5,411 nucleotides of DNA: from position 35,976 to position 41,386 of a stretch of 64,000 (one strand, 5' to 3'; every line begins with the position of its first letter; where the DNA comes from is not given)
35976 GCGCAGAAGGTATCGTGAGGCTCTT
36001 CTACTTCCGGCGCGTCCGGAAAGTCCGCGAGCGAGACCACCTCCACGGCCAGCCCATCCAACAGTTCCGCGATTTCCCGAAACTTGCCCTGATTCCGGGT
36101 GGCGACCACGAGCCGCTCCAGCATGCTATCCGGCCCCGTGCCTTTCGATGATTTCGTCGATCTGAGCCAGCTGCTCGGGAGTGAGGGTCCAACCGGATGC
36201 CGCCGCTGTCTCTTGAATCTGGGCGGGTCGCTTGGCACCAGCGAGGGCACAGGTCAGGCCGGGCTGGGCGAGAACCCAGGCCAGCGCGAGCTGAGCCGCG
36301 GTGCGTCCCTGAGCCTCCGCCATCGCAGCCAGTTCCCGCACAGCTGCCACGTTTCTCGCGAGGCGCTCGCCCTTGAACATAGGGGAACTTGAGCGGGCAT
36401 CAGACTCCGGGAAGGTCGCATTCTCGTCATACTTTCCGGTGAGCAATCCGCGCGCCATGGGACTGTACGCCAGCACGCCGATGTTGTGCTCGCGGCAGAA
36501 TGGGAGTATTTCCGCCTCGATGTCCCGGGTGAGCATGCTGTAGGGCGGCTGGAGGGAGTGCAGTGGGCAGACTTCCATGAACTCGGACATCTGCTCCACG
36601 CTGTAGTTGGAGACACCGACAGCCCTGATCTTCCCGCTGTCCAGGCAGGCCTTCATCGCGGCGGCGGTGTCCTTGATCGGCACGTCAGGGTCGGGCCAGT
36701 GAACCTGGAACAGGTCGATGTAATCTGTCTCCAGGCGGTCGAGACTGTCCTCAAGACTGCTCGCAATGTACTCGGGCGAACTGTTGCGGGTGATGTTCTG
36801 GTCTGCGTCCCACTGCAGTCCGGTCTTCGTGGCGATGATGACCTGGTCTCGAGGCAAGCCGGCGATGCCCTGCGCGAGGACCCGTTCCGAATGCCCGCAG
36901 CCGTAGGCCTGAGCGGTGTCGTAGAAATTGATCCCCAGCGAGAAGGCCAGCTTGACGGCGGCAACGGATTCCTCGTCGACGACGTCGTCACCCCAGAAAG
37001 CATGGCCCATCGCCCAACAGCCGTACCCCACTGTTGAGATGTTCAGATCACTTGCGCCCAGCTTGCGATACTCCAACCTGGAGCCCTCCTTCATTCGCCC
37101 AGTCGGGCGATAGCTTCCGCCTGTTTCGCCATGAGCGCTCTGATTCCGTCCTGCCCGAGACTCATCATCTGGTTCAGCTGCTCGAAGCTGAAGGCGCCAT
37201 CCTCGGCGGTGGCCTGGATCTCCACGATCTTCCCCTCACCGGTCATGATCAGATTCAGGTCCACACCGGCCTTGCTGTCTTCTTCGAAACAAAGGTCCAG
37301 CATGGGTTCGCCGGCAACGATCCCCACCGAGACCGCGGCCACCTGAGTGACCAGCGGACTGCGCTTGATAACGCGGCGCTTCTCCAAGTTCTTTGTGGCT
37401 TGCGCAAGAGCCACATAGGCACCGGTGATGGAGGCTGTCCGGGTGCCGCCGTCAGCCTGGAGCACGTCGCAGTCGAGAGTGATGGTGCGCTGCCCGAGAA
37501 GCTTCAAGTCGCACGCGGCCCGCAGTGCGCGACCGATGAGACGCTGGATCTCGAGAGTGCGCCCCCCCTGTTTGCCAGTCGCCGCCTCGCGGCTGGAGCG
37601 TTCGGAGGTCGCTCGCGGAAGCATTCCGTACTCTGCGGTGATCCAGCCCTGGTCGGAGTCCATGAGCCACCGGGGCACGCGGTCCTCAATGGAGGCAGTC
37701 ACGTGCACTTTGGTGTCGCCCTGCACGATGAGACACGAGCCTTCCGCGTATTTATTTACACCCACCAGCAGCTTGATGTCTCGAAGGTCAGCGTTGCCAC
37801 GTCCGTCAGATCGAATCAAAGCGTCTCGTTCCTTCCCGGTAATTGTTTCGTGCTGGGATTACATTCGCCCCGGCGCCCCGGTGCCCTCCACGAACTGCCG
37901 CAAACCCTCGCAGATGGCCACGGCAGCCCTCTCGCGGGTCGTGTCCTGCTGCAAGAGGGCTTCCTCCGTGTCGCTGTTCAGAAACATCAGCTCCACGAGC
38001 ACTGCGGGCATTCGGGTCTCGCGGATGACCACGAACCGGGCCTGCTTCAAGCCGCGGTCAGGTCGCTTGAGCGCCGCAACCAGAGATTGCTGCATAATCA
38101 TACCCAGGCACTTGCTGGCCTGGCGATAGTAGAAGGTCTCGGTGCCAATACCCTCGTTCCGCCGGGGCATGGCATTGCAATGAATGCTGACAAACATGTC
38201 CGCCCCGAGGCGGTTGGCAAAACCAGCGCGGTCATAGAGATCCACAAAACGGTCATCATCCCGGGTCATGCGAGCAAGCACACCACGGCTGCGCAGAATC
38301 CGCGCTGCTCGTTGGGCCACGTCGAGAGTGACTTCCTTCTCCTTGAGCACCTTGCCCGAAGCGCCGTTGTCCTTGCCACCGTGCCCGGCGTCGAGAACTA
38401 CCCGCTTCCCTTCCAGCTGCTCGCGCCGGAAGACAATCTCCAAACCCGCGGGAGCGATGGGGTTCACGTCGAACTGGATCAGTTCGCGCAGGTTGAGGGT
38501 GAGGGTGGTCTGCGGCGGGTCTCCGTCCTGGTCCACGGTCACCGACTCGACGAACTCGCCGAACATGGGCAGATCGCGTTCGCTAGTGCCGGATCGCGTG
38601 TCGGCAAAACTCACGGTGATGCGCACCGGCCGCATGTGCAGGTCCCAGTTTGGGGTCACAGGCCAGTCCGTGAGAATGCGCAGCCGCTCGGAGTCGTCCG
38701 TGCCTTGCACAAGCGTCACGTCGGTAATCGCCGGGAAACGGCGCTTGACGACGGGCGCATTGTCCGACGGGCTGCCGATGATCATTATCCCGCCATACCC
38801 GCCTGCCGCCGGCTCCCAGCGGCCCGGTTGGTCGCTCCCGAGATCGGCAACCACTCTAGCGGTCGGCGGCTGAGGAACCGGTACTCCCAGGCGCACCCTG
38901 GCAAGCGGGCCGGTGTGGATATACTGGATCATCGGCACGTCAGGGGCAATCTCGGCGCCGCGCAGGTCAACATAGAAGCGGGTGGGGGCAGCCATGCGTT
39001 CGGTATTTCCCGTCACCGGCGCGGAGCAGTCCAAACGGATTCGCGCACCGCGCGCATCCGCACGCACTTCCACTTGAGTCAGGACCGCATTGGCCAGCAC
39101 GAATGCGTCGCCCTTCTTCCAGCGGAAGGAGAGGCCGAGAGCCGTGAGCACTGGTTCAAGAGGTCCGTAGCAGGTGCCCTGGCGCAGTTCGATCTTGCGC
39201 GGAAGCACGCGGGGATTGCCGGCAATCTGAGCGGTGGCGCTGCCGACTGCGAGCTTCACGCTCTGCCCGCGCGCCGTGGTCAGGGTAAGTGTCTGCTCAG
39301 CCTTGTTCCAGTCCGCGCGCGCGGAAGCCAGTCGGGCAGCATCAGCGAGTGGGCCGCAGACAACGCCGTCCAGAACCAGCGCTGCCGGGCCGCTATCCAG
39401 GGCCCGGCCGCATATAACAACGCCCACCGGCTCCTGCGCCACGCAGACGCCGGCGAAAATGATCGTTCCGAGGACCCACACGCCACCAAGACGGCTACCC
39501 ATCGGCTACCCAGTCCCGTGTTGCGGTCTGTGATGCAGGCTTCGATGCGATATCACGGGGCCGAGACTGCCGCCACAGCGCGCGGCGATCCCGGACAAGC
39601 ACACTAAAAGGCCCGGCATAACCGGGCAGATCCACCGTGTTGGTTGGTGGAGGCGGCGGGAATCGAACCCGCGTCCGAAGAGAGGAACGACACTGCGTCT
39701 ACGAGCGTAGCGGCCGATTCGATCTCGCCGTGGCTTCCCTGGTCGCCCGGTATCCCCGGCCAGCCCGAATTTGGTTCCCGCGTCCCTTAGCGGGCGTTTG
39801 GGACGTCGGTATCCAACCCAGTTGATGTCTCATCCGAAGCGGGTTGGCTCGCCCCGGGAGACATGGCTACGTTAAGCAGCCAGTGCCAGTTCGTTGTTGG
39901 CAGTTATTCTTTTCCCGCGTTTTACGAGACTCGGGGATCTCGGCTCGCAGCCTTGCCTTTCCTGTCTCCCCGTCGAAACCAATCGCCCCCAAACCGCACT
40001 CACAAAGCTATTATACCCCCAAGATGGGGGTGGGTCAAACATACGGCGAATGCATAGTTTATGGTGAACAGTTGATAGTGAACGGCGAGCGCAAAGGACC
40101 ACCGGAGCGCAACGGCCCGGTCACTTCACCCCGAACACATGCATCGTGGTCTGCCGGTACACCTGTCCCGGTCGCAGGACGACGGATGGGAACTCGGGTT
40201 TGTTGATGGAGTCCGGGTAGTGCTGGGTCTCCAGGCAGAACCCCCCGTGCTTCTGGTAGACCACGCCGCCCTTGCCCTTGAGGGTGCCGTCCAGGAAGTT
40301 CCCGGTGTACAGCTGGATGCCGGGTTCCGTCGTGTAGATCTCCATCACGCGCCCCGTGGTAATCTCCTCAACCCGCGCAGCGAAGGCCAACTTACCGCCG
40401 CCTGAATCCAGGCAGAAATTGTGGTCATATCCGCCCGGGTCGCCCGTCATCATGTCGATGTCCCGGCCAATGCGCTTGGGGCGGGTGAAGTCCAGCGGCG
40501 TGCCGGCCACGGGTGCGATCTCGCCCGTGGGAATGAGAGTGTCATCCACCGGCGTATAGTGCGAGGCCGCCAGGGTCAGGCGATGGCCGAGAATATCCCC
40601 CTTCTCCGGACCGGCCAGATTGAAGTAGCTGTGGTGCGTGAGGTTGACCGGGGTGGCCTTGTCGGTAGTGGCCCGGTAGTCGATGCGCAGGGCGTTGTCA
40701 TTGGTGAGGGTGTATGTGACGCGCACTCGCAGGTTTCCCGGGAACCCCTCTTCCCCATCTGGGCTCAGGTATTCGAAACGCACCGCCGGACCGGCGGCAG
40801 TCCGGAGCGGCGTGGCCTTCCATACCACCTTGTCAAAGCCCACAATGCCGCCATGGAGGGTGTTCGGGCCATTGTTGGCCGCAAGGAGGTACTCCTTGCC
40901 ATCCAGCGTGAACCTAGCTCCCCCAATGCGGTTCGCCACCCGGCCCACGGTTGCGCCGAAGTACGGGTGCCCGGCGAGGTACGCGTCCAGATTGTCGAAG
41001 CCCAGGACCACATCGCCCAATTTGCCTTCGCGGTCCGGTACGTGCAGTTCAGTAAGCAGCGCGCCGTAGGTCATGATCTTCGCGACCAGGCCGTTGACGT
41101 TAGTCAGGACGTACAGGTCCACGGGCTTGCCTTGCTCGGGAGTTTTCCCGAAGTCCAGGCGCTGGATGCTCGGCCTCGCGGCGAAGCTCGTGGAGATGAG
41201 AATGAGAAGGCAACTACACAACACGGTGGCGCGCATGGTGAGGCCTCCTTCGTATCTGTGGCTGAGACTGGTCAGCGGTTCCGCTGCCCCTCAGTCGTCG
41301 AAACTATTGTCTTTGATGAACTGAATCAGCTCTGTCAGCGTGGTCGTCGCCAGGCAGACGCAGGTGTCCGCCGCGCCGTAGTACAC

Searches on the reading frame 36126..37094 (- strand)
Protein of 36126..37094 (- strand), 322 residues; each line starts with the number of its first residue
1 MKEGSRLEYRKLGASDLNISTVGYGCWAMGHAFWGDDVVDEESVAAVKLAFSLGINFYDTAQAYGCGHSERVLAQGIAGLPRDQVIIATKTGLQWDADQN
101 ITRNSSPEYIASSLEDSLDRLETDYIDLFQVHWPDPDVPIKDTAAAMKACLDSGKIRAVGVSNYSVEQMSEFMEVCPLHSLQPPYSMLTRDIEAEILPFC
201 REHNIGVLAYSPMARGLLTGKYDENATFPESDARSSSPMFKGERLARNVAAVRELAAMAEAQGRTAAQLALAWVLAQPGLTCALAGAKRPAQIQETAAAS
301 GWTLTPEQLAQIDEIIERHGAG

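Call 72: search_protein_families(library=pfam, proteins=[window:36126-37094:-], max_evalue=0.001)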
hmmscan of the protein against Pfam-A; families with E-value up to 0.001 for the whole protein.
window:36126-37094:- (322 aa): 1 family
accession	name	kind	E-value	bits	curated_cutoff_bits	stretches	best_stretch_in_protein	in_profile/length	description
PF00248.27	Aldo_ket_red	-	7e-82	275.2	24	1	22-316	2-290/291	Aldo/keto reductase family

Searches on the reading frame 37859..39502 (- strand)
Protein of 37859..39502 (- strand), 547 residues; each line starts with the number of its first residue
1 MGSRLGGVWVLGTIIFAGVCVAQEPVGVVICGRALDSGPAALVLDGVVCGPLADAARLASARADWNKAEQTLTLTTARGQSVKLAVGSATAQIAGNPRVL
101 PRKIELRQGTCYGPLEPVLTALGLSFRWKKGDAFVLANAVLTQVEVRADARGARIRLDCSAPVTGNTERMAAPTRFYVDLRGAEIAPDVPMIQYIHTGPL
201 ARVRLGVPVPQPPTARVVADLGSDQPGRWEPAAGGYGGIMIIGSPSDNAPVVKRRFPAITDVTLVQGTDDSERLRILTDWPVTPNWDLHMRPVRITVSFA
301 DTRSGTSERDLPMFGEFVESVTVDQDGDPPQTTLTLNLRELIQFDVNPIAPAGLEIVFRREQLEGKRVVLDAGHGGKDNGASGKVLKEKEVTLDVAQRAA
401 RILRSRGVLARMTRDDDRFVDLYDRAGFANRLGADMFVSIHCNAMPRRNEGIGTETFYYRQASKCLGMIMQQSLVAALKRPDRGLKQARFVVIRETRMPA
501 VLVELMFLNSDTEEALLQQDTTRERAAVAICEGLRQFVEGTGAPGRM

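Call 72: search_protein_families(library=pfam, proteins=[window:37859-39502:-], max_evalue=0.001)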
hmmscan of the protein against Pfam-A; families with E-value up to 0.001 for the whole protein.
window:37859-39502:- (547 aa): 3 families
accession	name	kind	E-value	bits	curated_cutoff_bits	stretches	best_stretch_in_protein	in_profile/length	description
PF01520.23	Amidase_3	-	8.4e-50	169.6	27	1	368-535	1-173/174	N-acetylmuramoyl-L-alanine amidase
PF11741.13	AMIN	-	1.3e-10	41.7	20.5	1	262-340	2-80/101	AMIN domain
PF07833.16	Cu_amine_oxidN1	-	9e-10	38.9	24.2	1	32-132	4-103/108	Copper amine oxidase N-terminal domain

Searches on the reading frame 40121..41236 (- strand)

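Call 72: search_protein_families(library=pfam, proteins=[window:40121-41236:-], max_evalue=0.001)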
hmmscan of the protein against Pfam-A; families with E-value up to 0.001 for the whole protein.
window:40121-41236:- (371 aa): 1 family
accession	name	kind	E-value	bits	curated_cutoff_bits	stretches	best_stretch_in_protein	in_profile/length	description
PF01263.26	Aldose_epim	-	1.1e-99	334.1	27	1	40-364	1-296/299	Aldose 1-epimerase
